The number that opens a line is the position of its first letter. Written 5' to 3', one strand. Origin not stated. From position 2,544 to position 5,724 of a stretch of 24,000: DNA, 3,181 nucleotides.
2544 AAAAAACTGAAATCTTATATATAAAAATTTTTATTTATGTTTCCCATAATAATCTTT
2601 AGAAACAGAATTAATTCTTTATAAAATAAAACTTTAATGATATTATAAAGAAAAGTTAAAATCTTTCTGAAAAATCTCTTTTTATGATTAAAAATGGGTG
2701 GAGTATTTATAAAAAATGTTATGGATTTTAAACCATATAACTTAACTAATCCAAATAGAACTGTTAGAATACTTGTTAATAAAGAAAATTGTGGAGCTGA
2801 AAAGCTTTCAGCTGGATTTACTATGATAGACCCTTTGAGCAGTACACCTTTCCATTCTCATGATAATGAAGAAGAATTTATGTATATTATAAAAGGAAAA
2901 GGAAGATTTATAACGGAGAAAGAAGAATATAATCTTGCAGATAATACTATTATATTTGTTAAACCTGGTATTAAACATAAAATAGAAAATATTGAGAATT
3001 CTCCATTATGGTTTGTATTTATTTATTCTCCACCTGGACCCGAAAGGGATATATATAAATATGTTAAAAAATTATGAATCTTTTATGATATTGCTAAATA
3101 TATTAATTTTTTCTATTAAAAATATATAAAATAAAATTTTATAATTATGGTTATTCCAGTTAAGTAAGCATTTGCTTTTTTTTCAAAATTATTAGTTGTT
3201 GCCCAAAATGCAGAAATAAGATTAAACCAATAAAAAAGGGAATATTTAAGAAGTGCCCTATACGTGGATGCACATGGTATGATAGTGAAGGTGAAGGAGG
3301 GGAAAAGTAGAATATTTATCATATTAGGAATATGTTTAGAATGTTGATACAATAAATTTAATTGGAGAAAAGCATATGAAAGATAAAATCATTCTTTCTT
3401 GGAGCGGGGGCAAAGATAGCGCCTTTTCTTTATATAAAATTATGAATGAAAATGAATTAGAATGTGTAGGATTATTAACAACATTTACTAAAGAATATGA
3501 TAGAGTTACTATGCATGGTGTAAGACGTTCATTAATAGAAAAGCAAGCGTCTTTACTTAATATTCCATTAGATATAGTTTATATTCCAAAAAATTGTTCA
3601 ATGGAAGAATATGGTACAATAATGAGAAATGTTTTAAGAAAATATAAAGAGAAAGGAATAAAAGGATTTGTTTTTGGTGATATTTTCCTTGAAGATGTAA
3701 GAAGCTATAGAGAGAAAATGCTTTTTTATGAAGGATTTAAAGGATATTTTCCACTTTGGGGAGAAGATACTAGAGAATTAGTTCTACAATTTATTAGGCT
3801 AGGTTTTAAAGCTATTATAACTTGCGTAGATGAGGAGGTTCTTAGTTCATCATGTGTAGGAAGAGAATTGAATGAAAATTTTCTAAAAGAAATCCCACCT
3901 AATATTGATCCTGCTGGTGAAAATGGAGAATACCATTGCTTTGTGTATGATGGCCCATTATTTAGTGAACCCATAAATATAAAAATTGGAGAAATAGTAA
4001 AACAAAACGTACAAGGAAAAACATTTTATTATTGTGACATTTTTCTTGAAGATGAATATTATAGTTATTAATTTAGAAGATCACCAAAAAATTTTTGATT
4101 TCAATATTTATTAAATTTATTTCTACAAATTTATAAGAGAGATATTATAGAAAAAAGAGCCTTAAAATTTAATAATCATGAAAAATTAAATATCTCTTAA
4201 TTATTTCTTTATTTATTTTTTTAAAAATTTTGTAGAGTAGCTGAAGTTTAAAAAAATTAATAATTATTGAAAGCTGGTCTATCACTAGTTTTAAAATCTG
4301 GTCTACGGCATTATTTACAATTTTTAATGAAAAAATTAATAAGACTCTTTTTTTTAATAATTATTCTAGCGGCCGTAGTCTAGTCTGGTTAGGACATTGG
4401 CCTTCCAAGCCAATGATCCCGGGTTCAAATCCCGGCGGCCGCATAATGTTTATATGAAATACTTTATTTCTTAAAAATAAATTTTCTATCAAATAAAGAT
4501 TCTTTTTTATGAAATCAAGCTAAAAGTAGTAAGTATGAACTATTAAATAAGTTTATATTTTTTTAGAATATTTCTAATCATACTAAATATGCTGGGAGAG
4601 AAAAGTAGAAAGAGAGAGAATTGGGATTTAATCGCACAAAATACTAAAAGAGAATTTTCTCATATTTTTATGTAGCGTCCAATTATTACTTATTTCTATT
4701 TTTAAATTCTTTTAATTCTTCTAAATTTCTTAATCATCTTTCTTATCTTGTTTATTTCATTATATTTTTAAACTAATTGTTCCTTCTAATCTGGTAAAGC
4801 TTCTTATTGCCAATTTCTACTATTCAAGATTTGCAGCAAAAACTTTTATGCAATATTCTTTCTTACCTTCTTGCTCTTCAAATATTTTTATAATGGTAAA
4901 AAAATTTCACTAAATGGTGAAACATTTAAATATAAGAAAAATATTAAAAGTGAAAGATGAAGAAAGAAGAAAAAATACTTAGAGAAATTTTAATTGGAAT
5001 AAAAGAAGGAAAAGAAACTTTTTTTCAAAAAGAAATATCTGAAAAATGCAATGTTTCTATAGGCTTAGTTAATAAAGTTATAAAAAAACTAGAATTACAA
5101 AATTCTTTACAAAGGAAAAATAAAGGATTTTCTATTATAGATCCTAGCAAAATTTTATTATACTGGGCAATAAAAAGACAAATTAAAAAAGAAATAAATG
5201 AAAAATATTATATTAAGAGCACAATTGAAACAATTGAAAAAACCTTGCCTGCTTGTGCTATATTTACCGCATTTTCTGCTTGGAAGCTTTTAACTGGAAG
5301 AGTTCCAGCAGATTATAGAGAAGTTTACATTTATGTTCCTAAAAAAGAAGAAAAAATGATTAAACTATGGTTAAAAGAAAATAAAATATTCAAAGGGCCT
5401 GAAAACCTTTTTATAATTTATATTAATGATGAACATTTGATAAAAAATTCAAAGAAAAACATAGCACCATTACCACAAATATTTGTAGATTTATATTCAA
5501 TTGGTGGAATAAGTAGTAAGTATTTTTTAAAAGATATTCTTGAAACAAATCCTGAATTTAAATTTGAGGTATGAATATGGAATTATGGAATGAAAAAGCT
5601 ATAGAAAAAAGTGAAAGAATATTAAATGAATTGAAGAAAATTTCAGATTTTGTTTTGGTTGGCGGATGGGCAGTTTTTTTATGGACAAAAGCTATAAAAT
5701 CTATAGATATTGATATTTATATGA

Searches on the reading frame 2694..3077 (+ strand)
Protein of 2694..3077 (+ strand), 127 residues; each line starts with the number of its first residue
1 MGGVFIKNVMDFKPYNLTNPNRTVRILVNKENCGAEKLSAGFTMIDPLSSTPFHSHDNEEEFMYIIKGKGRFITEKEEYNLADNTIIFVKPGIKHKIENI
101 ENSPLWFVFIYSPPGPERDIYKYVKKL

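Call 38: search_protein_families(library=pfam, proteins=[window:2694-3077:+], max_evalue=1)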
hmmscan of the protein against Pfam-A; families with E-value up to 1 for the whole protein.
window:2694-3077:+ (127 aa): 8 families
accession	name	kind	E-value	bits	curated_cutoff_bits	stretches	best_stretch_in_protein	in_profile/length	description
PF07883.17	Cupin_2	-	3.3e-13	49.6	27.2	1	44-111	4-70/70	Cupin domain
PF02311.25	AraC_binding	-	1.9e-09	37.8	21.1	1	46-116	11-79/135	AraC-like ligand binding domain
PF16867.11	DMSP_lyase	-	4.4e-06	27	27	1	36-105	93-160/162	Dimethlysulfonioproprionate lyase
PF00190.28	Cupin_1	-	0.00025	21.1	22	1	24-110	16-112/151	Cupin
PF01050.24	MannoseP_isomer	-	0.00054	20.6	23.6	1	53-110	43-100/116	Mannose-6-phosphate isomerase C-terminal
PF22200.2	ExsA_N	-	0.00075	20.3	27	1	62-93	3-34/136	ExsA N-terminal regulatory domain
PF02041.22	Auxin_BP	-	0.03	14.4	21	1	34-80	40-85/167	Auxin binding protein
PF14667.12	Polysacc_synt_C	-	0.063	13.8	28.7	1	54-109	34-97/111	Polysaccharide biosynthesis C-terminal domain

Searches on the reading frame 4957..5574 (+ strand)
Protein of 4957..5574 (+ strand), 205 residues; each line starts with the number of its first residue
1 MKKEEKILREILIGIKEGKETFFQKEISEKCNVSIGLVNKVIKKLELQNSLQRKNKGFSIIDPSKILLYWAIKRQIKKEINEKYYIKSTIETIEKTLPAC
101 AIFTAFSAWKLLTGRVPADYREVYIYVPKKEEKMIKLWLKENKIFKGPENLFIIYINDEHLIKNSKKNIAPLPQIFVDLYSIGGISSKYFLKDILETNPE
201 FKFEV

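Call 9: search_protein_families(library=pfam, proteins=[window:4957-5574:+])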
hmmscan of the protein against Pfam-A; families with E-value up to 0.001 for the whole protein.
window:4957-5574:+ (205 aa): 0 families

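Call 38: search_protein_families(library=pfam, proteins=[window:4957-5574:+], max_evalue=1)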
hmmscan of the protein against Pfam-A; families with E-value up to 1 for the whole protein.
window:4957-5574:+ (205 aa): 7 families
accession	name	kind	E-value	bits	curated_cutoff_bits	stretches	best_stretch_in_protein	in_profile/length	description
PF13412.12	HTH_24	-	0.0013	18.7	21.9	1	24-46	20-42/48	Winged helix-turn-helix DNA-binding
PF05732.17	RepL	-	0.018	15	20.3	1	24-67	78-121/164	Firmicute plasmid replication protein (RepL)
PF01047.28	MarR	-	0.019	15.3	24.6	1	24-54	20-50/59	MarR family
PF14502.12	HTH_41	-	0.051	13.5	25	1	26-49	11-34/48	Helix-turn-helix domain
PF08279.18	HTH_11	-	0.07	13.5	25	1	9-46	3-40/55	HTH domain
PF24270.1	HTH_Cmi2_C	-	0.15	12.7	27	1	3-58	72-125/125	Cmi2, C-terminal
PF12802.13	MarR_2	-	0.34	11.5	27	1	19-53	20-52/61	MarR family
